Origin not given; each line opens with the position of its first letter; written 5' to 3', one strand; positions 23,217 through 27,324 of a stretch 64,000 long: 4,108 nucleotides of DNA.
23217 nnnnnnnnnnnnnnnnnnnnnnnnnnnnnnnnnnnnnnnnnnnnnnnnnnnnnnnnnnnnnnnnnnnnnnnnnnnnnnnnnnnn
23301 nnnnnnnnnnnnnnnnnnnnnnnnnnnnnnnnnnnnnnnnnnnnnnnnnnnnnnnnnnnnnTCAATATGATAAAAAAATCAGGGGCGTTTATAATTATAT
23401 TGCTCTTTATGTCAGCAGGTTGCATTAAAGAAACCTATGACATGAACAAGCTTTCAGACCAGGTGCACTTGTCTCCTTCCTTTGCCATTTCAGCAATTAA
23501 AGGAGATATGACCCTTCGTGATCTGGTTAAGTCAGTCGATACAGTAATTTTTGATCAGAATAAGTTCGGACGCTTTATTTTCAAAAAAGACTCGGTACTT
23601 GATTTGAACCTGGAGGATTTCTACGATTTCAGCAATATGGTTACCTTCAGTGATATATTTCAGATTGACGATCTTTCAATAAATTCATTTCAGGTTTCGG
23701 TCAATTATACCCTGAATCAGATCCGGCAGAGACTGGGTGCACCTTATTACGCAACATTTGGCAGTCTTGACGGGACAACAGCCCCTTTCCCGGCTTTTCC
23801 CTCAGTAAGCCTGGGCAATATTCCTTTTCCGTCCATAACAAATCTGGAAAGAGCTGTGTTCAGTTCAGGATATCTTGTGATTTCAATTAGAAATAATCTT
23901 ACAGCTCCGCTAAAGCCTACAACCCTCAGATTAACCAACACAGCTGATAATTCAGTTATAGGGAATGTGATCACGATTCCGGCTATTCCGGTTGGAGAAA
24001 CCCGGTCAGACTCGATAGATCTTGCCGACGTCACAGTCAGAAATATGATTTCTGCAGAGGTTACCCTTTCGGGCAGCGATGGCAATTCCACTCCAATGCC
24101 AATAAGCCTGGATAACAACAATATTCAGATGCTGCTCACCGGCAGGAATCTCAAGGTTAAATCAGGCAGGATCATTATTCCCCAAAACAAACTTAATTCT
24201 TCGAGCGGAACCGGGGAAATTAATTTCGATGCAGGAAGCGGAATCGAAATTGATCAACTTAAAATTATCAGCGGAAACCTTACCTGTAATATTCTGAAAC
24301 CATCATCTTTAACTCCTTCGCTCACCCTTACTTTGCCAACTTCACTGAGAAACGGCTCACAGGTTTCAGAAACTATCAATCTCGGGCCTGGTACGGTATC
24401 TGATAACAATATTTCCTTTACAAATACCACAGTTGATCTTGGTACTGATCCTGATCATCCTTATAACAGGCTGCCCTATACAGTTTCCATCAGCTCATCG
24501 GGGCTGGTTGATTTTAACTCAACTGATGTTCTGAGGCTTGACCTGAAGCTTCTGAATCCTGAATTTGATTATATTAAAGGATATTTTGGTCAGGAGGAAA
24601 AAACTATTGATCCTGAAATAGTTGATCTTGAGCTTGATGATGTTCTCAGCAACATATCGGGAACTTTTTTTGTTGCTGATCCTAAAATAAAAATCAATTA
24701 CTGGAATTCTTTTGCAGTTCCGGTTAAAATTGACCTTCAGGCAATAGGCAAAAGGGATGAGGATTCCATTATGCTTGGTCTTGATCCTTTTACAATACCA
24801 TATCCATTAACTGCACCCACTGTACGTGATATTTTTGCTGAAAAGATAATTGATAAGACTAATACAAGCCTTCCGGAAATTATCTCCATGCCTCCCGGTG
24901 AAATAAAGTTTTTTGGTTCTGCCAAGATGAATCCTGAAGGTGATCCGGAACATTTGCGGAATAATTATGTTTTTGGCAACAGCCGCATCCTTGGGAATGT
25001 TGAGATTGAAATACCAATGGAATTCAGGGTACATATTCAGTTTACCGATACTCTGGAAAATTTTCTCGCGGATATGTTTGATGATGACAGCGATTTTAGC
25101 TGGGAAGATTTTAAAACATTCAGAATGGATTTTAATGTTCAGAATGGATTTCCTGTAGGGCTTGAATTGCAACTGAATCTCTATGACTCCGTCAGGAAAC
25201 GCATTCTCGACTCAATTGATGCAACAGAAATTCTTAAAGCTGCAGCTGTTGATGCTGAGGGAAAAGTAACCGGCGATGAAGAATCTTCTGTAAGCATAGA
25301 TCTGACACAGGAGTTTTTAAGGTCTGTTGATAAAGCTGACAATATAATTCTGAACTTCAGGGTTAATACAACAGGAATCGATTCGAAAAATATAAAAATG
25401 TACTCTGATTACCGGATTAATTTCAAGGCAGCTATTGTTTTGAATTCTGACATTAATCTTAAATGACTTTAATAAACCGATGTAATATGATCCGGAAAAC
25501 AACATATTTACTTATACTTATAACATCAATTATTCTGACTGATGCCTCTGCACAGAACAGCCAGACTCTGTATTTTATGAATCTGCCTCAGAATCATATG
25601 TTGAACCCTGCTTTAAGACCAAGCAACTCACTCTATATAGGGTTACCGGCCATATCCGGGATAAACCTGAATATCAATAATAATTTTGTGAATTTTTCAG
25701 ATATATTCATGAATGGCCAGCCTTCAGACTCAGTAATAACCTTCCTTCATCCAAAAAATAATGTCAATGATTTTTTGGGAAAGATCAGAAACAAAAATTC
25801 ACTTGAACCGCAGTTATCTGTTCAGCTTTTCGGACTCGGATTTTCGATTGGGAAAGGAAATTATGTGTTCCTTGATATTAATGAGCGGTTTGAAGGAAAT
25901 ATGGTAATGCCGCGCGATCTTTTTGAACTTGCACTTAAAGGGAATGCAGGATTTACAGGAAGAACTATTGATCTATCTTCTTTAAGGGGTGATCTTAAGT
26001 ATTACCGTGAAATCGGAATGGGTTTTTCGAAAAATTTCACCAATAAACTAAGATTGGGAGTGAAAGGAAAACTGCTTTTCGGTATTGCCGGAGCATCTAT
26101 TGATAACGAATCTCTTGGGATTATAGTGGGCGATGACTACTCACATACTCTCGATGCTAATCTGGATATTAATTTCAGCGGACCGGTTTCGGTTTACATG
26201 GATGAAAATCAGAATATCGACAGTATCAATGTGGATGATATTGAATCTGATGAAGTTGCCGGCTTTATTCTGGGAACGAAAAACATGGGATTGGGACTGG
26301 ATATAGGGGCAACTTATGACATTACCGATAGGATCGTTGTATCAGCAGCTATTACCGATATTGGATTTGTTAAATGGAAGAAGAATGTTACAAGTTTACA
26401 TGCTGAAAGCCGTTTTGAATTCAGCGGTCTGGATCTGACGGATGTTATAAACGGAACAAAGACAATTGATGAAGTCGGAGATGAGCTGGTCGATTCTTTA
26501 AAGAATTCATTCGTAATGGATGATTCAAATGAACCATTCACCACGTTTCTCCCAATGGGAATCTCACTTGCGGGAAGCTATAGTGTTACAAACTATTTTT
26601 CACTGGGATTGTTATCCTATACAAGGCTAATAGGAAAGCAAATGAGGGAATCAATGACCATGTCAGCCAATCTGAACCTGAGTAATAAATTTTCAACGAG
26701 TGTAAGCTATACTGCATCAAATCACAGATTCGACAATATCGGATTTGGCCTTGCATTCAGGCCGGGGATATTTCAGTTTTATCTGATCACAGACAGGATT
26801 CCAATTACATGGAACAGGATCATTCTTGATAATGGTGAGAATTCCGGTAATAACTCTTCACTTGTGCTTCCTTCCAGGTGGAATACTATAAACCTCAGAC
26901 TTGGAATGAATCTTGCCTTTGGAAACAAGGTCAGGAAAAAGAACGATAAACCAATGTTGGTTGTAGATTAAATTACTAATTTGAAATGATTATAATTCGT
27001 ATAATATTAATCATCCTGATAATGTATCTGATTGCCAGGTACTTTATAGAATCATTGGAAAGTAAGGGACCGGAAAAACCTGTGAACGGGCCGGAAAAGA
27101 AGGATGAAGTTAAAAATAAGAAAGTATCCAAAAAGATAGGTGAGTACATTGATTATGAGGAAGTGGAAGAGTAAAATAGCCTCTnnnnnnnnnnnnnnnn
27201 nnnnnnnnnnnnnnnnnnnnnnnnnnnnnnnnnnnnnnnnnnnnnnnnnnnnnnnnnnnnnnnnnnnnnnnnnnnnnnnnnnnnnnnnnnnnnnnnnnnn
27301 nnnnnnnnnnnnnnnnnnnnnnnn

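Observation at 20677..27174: Translationally coupled four-gene envelope operon of unknown function (anchored beta-propeller, lipoprotein, PorP/SprF-like barrel, micro-protein)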

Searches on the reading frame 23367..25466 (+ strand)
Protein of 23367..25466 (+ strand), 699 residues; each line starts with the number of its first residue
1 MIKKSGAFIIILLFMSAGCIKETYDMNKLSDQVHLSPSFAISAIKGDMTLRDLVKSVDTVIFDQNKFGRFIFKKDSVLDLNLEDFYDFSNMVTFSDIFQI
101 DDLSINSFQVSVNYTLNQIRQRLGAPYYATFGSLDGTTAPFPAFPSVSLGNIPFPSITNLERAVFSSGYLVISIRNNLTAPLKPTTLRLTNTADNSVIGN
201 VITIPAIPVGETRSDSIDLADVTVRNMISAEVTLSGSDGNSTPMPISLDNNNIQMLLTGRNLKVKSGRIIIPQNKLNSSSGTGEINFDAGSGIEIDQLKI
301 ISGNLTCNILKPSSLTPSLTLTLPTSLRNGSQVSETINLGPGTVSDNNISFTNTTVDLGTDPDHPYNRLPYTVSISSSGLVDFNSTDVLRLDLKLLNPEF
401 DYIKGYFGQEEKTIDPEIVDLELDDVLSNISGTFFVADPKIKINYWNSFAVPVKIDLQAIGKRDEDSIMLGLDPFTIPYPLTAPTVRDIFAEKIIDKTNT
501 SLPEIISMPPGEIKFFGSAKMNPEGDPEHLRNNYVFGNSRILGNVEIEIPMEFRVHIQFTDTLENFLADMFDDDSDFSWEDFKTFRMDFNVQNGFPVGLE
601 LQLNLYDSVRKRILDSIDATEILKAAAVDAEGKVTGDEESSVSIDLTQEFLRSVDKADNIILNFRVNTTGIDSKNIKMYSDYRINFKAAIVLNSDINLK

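Call 3: search_protein_families(library=pfam, proteins=[window:23367-25466:+], max_evalue=0.1)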
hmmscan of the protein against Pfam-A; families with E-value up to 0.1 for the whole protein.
window:23367-25466:+ (699 aa): 0 families

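Call 4: search_protein_families(library=ncbifam, proteins=[window:23367-25466:+], max_evalue=0.1)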
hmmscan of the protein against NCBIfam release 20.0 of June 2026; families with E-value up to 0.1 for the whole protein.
window:23367-25466:+ (699 aa): 0 families

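Call 6: search_solved_structures(query=window:23367-25466:+, max_evalue=1)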
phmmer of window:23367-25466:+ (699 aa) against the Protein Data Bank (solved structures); distinct sequences matched with E-value up to 1: 1.
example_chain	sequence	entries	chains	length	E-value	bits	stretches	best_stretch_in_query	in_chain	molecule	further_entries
8ed0_A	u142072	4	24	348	0.5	11.8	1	85-132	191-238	Tail Tube Protein gp93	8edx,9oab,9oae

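Call 10: find_homologous_proteins(query=window:23367-25466:+)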
Query window:23367-25466:+ (699 aa): 137 proteins with E <= 0.001 among 8000 candidates; the best 120 are listed.
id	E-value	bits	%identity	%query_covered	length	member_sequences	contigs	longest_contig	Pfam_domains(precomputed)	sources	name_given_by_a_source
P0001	0.0e+0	1457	94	100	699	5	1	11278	-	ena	-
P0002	0.0e+0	1260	79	100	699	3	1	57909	-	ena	-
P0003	4.3e-268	909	58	100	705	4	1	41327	-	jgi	-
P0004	1.2e-236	805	54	100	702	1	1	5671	-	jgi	jgi:hypothetical protein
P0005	2.5e-226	771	53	98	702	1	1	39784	-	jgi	jgi:hypothetical protein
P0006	2.4e-225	768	53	100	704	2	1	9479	-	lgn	-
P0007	8.1e-222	756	52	100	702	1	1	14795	-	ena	-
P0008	1.8e-220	752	53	100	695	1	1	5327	-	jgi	jgi:hypothetical protein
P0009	3.4e-217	741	51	100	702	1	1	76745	-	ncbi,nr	ncbi:MAG: hypothetical protein NT144_05460 [Bacteroidia bacterium]|nr:hypothetical protein [Bacteroi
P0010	2.4e-216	738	50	100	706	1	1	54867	-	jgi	jgi:hypothetical protein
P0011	7.0e-216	737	50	100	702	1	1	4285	-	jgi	jgi:hypothetical protein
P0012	7.5e-216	737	51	100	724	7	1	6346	-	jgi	-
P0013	9.5e-216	736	52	98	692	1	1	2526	-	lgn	-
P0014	7.4e-215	733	53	100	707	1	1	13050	-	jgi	jgi:hypothetical protein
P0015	2.6e-214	732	50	98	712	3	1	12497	-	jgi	-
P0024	1.6e-206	706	49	100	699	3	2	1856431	-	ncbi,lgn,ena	-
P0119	4.4e-144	499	37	99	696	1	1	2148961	-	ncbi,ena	-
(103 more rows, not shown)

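Call 21: find_encoding_contigs(protein=P0024, flank=10000, max_places=2)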
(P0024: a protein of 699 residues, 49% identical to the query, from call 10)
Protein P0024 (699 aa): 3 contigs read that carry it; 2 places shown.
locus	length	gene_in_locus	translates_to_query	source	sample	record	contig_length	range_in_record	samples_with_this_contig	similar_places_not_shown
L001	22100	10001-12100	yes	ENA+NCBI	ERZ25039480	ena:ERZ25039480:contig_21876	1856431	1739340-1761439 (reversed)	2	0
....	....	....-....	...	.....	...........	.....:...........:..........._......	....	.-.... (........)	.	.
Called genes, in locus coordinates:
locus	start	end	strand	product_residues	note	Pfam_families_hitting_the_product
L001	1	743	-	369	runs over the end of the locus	PF04101:Glyco_tran_28_C (weak)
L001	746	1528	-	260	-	PF04055:Radical_SAM (weak)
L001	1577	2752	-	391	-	PF01979:Amidohydro_1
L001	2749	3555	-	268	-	PF14129:DUF4296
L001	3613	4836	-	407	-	PF12704:MacB_PCD, PF02687:FtsX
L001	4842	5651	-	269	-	PF02353:CMAS, PF13489:Methyltransf_23, PF13847:Methyltransf_31, PF08241:Methyltransf_11, PF08242:Methyltransf_12, PF13649:Methyltransf_25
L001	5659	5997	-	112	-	PF02033:RBFA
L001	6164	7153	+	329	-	PF00579:tRNA-synt_1b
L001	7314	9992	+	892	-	-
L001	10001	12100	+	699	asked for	-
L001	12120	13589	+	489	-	PF18990:DUF5723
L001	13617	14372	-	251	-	PF02463:SMC_N (weak), PF00005:ABC_tran, PF13304:AAA_21 (faint)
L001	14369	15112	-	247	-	PF02405:MlaE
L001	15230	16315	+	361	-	PF00483:NTP_transferase, PF01128:IspD (faint), PF12804:NTP_transf_3 (weak), PF22640:ManC_GMP_beta-helix (weak)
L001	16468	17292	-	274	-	PF19841:GldN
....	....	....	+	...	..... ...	-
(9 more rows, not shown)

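Call 22: find_encoding_contigs(protein=P0119, flank=10000, max_places=2)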
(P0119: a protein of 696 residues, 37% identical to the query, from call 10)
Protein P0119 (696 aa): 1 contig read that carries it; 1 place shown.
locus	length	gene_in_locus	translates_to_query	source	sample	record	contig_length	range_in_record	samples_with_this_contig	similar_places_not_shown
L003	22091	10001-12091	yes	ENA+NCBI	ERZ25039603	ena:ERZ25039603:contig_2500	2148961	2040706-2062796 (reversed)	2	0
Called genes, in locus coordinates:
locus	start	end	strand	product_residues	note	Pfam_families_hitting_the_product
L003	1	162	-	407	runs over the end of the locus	PF12704:MacB_PCD, PF02687:FtsX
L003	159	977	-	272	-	PF05891:Methyltransf_PK, PF13489:Methyltransf_23, PF05175:MTS (weak), PF13847:Methyltransf_31, PF08241:Methyltransf_11, PF08242:Methyltransf_12, PF13649:Methyltransf_25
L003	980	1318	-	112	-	PF02033:RBFA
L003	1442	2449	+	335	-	PF00579:tRNA-synt_1b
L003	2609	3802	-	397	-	-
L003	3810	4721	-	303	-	PF03575:Peptidase_S51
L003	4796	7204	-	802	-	PF07715:Plug, PF00593:TonB_dep_Rec_b-barrel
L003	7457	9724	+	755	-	-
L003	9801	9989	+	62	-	-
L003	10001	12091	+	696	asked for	-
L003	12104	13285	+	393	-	PF18990:DUF5723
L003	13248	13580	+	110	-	PF18990:DUF5723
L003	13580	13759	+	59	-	-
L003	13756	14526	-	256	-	PF02463:SMC_N, PF00005:ABC_tran, PF13304:AAA_21 (faint)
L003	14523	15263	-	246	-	PF02405:MlaE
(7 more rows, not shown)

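Call 29: predict_structure(alignment_id=A1)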
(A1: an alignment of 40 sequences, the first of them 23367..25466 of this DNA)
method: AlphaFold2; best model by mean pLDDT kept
length: 699 residues; sequences in the alignment: 40
mean_pLDDT: 85.1   pTM: 0.64
mean pLDDT of the five models: 85.1, 82.0, 79.2, 78.1, 75.3
residues with pLDDT >= 90: 303; 70-90: 326; 50-70: 42; < 50: 28
segments of 3 or more residues with pLDDT < 50: 1-26
pLDDT, mean of each block of 10 residues (from residue 1): 42 42 43 64 81 69 86 87 89 87 93 94 91 92 93 93 95 95 95 91 94 95 95 94 91 95 93 87 84 92 88 74 92 87 78 92 87 89 87 91 93 90 75 80 92 91 83 87 88 84 72 91 86 92 90 85 83 69 82 90 90 88 87 88 86 87 83 77 86 68
secondary structure, 60 per line:
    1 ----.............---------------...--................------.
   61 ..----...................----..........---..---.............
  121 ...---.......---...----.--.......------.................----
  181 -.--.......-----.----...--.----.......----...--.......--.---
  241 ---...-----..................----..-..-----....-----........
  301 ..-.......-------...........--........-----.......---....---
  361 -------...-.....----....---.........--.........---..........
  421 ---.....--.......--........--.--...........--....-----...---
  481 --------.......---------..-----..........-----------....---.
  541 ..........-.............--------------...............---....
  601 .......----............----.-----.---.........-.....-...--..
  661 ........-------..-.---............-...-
elements in order (helices of 4 or more, strands of 3 or more residues): H5-17 E33-35 E38-49 H50-53 E60-62 E67-81 H82-85 E90-99 E108-115 H116-123 H127-133 E137-139 E147-153 E160-176 E185-191 E202-204 E212-218 E223-225 E228-234 E244-246 E252-269 E284-287 E293-302 E304-310 E318-328 E331-338 E344-350 E354-357 E368-370 E372-376 E381-384 E388-396 E399-407 E411-420 H424-428 E431-437 E440-447 E453-463 E466-469 E475-477 E489-495 E512-521 E533-536 E540-550 E552-564 E582-593 E597-607 E612-623 E638-646 H648-652 E659-668 E683-694 E696-698

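Call 50: search_solved_structures(query=A1, max_evalue=1)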
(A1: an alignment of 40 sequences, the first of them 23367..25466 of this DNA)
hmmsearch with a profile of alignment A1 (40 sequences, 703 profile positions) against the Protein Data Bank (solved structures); distinct sequences matched with E-value up to 1: 0.

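Call 68: fold_search(model_id=the predicted structure, library=pdb)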
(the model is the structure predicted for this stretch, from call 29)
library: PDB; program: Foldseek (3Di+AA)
matches with E <= 10: 1727; with E <= 0.001: 52
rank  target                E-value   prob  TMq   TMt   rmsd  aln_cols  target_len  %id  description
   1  4h3w_A                1.0e-08  1.00  0.24  0.44   7.8       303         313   13  Crystal structure of a putative secreted protein (BDI_1231) from Parabacteroides distasonis ATCC 8503 at 2.00 A resolu (released 2012-11-14)
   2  4h3w_B                1.2e-08  1.00  0.23  0.43   7.9       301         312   14  Crystal structure of a putative secreted protein (BDI_1231) from Parabacteroides distasonis ATCC 8503 at 2.00 A resolu (released 2012-11-14)
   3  9h9a                  2.0e-08  0.84  0.11  0.08  24.8      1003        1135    8  native structure of the full-length pesticidal protein Cry8Ba2, from crystals formed in vivo (form 1) (released 2025-12-03)
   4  1a6c                  1.0e-07  0.93  0.12  0.15  33.7       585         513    8  STRUCTURE OF TOBACCO RINGSPOT VIRUS (released 1998-07-15)
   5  9qxq                  2.9e-07  0.51  0.10  0.08  25.9       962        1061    8  native structure of full-length pesticidal protein Cry1Ca18 at pH9, from crystals formed in vivo (released 2026-02-11)
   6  8a1a_A                2.5e-06  0.60  0.09  0.05  24.9       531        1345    9  Structure of a leucinostatin derivative determined by host lattice display : L1F11V1 construct (released 2022-12-07)
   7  4zch_B                2.8e-06  0.66  0.10  0.15  35.6       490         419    9  Single-chain human APRIL-BAFF-BAFF Heterotrimer (released 2015-05-13)
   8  6qcc_A                8.0e-06  0.95  0.11  0.18  22.8       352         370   12  Cryo-EM Atomic Structure of Broad Bean Stain Virus (BBSV) (released 2019-05-01)
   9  9b8i                  1.3e-05  0.63  0.12  0.12  39.0       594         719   10  Cryo-EM structure of the E. coli cellulose synthase BcsB-BcsC fusion protein (released 2025-02-19)
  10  4zch_A                1.4e-05  0.60  0.10  0.14  34.0       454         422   10  Single-chain human APRIL-BAFF-BAFF Heterotrimer (released 2015-05-13)
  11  1hx6_C                2.5e-05  0.54  0.10  0.15  22.7       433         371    8  P3, THE MAJOR COAT PROTEIN OF THE LIPID-CONTAINING BACTERIOPHAGE PRD1. (released 2001-01-24)
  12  7kwb_B                3.8e-05  0.89  0.12  0.19  34.4       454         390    7  Surface glycan-binding protein B from Bacteroides thetaiotaomicron (released 2021-02-17)
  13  1w8x_K                3.8e-05  0.60  0.10  0.15  23.6       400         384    8  Structural analysis of PRD1 (released 2004-11-11)
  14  1hqn_B                5.6e-05  0.41  0.10  0.15  22.1       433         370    9  THE SELENOMETHIONINE DERIVATIVE OF P3, THE MAJOR COAT PROTEIN OF THE LIPID-CONTAINING BACTERIOPHAGE PRD1. (released 2001-01-17)
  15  1w8x_F                7.6e-05  0.35  0.09  0.13  22.2       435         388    8  Structural analysis of PRD1 (released 2004-11-11)
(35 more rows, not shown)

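Call 93: search_protein_families(library=padloc, proteins=[window:23367-25466:+], max_evalue=0.01)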
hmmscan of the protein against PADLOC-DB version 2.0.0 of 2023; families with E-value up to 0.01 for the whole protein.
window:23367-25466:+ (699 aa): 0 families

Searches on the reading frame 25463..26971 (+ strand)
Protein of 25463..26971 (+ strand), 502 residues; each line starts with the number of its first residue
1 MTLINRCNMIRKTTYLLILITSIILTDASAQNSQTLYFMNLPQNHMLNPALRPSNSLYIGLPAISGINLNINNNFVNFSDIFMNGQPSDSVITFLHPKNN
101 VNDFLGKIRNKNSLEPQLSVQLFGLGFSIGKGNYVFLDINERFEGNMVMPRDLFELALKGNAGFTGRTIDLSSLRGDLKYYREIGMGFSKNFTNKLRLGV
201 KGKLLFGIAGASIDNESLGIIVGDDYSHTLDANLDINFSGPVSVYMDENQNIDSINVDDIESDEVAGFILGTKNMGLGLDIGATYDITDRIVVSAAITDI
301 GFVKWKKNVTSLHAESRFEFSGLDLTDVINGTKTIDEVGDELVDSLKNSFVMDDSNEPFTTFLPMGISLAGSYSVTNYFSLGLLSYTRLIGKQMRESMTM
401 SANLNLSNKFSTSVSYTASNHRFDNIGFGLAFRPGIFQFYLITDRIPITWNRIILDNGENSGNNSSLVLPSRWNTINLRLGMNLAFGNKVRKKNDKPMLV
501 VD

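Call 3: search_protein_families(library=pfam, proteins=[window:25463-26971:+], max_evalue=0.1)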
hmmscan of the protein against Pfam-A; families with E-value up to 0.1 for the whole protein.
window:25463-26971:+ (502 aa): 1 family
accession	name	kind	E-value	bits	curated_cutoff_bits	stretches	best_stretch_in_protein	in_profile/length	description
PF18990.6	DUF5723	-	5.7e-97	326.2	26.8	1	49-444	1-376/376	Family of unknown function (DUF5723)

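Call 4: search_protein_families(library=ncbifam, proteins=[window:25463-26971:+], max_evalue=0.1)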
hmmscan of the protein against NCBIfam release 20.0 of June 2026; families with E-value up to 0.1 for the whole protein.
window:25463-26971:+ (502 aa): 0 families

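Call 7: search_solved_structures(query=window:25463-26971:+, max_evalue=1)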
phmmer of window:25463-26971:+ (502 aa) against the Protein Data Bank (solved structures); distinct sequences matched with E-value up to 1: 0.

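Call 58: search_solved_structures(query=A5, max_evalue=10)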
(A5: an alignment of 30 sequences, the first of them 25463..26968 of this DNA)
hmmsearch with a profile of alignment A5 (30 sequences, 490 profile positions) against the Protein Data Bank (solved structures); distinct sequences matched with E-value up to 10: 0.

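Call 93: search_protein_families(library=padloc, proteins=[window:25463-26971:+], max_evalue=0.01)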
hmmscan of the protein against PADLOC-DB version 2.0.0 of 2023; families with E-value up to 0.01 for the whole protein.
window:25463-26971:+ (502 aa): 0 families

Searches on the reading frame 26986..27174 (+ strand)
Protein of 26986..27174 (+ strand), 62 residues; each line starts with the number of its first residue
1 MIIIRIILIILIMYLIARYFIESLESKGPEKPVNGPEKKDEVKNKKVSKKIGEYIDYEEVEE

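Call 3: search_protein_families(library=pfam, proteins=[window:26986-27174:+], max_evalue=0.1)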
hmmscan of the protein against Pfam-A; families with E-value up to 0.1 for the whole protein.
window:26986-27174:+ (62 aa): 2 families
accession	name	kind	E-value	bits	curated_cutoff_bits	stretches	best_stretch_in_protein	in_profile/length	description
PF16118.10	DUF4834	-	0.0017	19.7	27.8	1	35-60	72-98/99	Domain of unknown function (DUF4834)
PF07543.17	PGA2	-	0.035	14.6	24.2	1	4-47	17-59/135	Protein trafficking PGA2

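Call 4: search_protein_families(library=ncbifam, proteins=[window:26986-27174:+], max_evalue=0.1)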
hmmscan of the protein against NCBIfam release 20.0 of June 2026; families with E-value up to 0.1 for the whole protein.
window:26986-27174:+ (62 aa): 2 families
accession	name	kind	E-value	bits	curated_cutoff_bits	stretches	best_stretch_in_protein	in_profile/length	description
NF033092.0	HK_WalK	equivalog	0.012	14.3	725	1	1-51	9-59/594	cell wall metabolism sensor histidine kinase WalK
NF004787.0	PRK06132.1-4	equivalog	0.054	12.3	409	1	16-60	9-52/347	hypothetical protein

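Call 93: search_protein_families(library=padloc, proteins=[window:26986-27174:+], max_evalue=0.01)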
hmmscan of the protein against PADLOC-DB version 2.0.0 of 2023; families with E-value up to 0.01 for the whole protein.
window:26986-27174:+ (62 aa): 0 families
